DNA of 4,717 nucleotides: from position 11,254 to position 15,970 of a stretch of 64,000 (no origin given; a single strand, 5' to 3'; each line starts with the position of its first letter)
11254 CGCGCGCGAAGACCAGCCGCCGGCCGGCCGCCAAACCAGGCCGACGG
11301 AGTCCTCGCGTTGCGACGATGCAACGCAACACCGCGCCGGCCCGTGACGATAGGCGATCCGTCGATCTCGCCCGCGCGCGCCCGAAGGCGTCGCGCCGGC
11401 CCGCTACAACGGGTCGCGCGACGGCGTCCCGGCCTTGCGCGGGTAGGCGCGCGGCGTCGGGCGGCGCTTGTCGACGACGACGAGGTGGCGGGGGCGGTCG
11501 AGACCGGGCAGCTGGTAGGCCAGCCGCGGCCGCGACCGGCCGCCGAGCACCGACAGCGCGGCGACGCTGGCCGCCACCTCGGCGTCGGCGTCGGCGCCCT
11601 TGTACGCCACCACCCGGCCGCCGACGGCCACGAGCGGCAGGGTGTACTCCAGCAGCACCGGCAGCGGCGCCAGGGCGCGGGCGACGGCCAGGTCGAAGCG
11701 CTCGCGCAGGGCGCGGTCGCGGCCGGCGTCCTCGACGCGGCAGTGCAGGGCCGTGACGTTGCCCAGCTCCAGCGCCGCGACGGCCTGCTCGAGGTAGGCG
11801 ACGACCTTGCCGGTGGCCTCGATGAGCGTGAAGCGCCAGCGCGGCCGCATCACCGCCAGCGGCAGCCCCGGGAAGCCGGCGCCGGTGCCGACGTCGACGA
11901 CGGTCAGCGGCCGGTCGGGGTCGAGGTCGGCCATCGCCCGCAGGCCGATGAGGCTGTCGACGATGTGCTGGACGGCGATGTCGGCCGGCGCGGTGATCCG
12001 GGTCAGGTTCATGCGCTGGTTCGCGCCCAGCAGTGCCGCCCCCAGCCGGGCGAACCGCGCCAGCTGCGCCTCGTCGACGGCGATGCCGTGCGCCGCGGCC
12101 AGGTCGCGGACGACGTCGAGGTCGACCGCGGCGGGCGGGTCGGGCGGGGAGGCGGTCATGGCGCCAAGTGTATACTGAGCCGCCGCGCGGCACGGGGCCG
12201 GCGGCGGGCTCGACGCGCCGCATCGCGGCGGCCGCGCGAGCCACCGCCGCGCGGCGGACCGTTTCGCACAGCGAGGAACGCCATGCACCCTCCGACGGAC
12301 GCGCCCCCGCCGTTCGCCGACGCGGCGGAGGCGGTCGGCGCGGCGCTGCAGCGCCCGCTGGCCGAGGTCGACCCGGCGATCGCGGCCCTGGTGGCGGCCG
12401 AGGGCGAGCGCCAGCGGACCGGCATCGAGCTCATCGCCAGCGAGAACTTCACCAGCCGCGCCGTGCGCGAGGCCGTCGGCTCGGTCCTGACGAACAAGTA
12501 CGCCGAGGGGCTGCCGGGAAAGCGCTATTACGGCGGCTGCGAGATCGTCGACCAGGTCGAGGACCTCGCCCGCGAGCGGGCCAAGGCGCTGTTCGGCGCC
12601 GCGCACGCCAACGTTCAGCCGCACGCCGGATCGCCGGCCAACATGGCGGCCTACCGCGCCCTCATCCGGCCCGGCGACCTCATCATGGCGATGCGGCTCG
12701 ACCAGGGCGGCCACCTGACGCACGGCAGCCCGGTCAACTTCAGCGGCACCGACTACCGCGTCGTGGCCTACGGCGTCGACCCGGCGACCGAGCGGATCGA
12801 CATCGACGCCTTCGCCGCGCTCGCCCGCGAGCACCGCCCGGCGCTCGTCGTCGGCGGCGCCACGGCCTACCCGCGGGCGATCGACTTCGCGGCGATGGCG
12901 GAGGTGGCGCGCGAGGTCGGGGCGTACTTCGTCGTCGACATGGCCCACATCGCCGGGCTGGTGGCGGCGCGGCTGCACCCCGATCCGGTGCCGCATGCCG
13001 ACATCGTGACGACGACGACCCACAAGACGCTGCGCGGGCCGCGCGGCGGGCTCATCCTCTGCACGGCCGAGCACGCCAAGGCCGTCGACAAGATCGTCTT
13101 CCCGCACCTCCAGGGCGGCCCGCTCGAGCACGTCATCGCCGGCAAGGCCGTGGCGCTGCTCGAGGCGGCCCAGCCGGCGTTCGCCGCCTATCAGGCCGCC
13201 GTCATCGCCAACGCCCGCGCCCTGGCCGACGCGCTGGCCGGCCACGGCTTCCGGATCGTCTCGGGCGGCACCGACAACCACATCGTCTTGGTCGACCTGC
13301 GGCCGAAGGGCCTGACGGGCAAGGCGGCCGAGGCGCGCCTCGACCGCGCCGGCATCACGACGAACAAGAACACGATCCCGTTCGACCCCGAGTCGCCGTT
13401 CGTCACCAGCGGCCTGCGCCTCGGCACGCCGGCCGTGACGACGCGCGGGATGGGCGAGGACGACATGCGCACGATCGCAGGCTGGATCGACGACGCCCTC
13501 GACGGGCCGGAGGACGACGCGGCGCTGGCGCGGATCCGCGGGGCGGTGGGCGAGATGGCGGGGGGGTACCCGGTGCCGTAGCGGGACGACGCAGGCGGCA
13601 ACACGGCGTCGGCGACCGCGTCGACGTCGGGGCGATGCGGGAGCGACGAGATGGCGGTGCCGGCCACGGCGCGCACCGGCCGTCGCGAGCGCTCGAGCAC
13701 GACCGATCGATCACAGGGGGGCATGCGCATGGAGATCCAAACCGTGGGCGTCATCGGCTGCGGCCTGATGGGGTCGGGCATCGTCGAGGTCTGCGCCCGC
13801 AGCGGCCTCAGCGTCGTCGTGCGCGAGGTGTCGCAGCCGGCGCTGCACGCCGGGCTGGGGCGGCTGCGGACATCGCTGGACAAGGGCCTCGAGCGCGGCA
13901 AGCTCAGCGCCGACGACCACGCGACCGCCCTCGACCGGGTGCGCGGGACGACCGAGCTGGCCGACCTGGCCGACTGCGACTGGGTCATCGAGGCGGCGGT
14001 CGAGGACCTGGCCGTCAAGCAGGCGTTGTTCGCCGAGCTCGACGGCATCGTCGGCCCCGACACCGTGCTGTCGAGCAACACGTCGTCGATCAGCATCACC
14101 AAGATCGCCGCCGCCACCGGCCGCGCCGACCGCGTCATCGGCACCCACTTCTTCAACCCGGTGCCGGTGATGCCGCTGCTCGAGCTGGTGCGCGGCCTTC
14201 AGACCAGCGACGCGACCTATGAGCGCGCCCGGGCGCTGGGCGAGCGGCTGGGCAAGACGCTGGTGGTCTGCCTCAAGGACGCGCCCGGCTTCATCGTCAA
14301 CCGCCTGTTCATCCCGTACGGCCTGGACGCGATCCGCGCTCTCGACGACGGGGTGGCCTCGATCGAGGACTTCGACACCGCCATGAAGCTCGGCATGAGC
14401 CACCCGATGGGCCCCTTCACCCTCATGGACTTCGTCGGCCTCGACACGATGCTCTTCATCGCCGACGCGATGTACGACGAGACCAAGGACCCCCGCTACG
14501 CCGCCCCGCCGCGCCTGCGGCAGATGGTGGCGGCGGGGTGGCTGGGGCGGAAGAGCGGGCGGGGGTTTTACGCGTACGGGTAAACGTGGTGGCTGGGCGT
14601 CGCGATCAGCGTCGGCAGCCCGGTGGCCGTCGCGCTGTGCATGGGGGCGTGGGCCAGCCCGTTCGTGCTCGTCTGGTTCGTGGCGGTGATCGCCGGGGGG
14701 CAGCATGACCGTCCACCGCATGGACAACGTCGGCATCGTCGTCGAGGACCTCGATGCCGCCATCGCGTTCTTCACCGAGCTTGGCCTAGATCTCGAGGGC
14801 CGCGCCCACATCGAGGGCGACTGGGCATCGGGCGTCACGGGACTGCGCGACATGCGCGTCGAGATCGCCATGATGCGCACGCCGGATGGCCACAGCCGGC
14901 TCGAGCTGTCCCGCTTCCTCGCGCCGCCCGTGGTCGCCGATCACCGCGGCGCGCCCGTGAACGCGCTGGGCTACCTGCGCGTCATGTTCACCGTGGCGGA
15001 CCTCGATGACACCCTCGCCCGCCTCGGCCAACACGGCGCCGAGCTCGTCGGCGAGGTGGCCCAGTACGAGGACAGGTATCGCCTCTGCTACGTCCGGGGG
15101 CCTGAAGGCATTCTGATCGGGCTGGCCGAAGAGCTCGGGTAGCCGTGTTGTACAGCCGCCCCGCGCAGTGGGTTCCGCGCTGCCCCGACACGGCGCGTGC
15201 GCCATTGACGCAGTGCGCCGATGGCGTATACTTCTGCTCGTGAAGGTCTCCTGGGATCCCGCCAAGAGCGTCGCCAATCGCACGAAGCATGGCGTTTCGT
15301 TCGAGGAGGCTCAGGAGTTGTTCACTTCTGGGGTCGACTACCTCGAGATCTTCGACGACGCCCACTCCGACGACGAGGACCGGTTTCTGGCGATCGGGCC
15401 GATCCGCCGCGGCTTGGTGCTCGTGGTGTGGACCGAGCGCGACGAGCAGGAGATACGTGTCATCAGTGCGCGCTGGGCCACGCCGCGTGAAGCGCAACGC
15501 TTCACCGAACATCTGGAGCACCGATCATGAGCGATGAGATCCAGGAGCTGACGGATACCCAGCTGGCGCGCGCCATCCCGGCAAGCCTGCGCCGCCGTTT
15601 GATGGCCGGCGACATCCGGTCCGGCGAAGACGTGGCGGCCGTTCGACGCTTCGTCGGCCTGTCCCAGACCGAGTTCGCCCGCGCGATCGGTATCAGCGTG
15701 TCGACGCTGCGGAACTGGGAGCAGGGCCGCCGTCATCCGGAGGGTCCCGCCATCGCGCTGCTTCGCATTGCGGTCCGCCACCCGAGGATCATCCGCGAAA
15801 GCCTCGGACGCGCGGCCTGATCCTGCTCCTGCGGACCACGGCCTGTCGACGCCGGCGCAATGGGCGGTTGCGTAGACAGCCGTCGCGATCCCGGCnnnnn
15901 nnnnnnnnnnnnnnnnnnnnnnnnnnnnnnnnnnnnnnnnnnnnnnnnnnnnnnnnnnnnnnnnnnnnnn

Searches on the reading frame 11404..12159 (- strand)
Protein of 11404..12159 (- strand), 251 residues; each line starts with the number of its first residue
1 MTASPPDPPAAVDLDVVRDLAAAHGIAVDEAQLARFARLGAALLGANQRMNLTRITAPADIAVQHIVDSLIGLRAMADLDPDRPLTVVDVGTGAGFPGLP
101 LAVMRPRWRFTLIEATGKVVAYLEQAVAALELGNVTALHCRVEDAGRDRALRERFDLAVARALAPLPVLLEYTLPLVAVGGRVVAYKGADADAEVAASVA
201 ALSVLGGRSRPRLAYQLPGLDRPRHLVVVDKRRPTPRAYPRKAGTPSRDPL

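Call 14: search_protein_families(library=pfam, proteins=[window:11404-12159:-])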
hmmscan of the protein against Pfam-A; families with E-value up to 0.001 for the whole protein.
window:11404-12159:- (251 aa): 3 families
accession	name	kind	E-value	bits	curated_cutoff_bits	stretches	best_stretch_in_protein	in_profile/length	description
PF02527.21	GidB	-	3.4e-43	147.6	27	1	34-207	3-168/184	rRNA small subunit methyltransferase G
PF13847.12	Methyltransf_31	-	1.2e-05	25.4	27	1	85-163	5-83/145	Methyltransferase domain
PF13649.12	Methyltransf_25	-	0.00087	20.4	27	0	87-161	1-71/97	Methyltransferase domain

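Call 27: search_protein_families(library=ncbifam, proteins=[window:11404-12159:-], max_evalue=0.00001)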
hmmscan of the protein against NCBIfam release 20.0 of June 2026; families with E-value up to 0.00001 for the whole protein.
window:11404-12159:- (251 aa): 2 families
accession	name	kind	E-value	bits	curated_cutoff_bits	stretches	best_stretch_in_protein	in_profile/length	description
TIGR00138.1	rsmG_gidB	equivalog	3e-40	137.8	99.5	1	42-208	7-165/183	16S rRNA (guanine(527)-N(7))-methyltransferase RsmG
TIGR03534.1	RF_mod_PrmC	equivalog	1.8e-06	27.6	199.1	1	75-159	80-161/253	peptide chain release factor N(5)-glutamine methyltransferase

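Call 52: find_encoding_contigs(protein=window:11404-12159:-, flank=1500, max_places=4)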
Protein window:11404-12159:- (251 aa): 1 contig read that carries it; 1 place shown.
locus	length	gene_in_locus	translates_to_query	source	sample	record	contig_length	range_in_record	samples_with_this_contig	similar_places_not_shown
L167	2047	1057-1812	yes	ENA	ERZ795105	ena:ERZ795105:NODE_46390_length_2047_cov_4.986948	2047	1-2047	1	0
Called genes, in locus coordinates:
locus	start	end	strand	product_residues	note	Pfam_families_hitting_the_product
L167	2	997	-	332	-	?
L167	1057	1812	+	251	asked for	PF02527:GidB, PF13847:Methyltransf_31 (weak)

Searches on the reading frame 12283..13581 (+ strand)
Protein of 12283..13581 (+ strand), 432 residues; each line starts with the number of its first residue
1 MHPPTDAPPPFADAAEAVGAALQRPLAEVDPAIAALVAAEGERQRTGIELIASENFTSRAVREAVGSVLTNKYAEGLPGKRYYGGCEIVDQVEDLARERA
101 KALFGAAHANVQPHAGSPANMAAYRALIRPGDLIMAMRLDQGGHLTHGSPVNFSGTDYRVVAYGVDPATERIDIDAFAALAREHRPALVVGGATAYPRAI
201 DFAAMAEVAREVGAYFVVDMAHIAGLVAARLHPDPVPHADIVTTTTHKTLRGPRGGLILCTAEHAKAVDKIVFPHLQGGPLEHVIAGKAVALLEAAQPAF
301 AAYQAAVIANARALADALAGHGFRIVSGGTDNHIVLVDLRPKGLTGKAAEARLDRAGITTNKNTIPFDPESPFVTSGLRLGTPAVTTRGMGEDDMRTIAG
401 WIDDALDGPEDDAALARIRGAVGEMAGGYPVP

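Call 27: search_protein_families(library=ncbifam, proteins=[window:12283-13581:+], max_evalue=0.00001)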
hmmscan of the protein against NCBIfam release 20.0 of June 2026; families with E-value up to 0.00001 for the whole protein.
window:12283-13581:+ (432 aa): 3 families
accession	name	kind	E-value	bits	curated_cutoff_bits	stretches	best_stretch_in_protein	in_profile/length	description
NF000586.1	PRK00011.1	subfamily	3.5e-183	609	335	1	30-431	1-403/404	serine hydroxymethyltransferase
NF010094.0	PRK13580.1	equivalog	9e-142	473.2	735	2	134-407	171-446/496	glycine hydroxymethyltransferase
TIGR04506.1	F_threo_transal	equivalog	2e-37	129.3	650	1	32-415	5-390/609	fluorothreonine transaldolase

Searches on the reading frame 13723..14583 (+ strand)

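Call 36: search_protein_families(library=pfam, proteins=[window:13723-14583:+], max_evalue=0.00001)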
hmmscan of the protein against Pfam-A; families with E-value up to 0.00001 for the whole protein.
window:13723-14583:+ (286 aa): 2 families
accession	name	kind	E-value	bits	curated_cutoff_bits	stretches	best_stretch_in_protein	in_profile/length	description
PF02737.24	3HCDH_N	-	1.2e-62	211.5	22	1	7-186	1-179/180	3-hydroxyacyl-CoA dehydrogenase, NAD binding domain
PF00725.27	3HCDH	-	2e-33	115.2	22.1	1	189-285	1-97/97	3-hydroxyacyl-CoA dehydrogenase, C-terminal domain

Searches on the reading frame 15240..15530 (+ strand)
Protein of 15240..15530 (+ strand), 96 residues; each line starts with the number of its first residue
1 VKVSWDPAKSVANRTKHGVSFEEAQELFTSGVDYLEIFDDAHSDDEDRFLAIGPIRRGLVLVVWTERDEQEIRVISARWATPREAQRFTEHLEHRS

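Call 14: search_protein_families(library=pfam, proteins=[window:15240-15530:+])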
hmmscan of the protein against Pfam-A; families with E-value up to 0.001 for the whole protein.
window:15240-15530:+ (96 aa): 1 family
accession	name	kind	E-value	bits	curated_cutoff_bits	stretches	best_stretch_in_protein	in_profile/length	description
PF04365.19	BrnT_toxin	-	3.3e-24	85.4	34.5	1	5-84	1-77/77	Ribonuclease toxin, BrnT, of type II toxin-antitoxin system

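Call 27: search_protein_families(library=ncbifam, proteins=[window:15240-15530:+], max_evalue=0.00001)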
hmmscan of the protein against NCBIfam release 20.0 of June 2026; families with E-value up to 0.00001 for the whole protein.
window:15240-15530:+ (96 aa): 0 families

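Call 50: find_encoding_contigs(protein=window:15240-15530:+, flank=1500, max_places=4)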
Protein window:15240-15530:+ (96 aa): 1 contig read that carries it; 1 place shown.
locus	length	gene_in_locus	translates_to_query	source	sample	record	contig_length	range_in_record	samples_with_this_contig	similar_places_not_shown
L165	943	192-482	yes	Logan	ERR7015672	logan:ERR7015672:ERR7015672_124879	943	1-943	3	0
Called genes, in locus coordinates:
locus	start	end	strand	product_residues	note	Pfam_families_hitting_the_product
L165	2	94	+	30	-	?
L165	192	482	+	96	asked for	PF04365:BrnT_toxin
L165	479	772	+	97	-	PF15731:MqsA_antitoxin, PF13560:HTH_31, PF01381:HTH_3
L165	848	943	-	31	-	?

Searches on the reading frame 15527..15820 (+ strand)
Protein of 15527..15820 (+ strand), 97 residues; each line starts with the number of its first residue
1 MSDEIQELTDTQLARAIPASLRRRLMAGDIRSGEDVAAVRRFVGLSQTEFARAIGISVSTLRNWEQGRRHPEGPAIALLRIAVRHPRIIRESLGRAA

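Call 62: search_protein_families(library=pfam, proteins=[window:15527-15820:+], max_evalue=0.0001)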
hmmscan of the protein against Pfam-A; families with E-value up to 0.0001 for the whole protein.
window:15527-15820:+ (97 aa): 5 families
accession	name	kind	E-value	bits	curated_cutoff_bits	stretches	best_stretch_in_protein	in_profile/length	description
PF01381.28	HTH_3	-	8.6e-10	39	23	1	43-73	8-38/55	Helix-turn-helix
PF15731.11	MqsA_antitoxin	-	3.1e-08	34.2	30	1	19-91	58-129/131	Antitoxin component of bacterial toxin-antitoxin system, MqsA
PF13560.12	HTH_31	-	3.4e-08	34.1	27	1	36-77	13-48/64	Helix-turn-helix domain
PF20432.4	Xre-like-HTH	-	3.1e-05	24.6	25.8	0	36-71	15-49/63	Antitoxin Xre-like helix-turn-helix domain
PF13518.12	HTH_28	-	3.8e-05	24.1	25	1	44-78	12-44/52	Helix-turn-helix domain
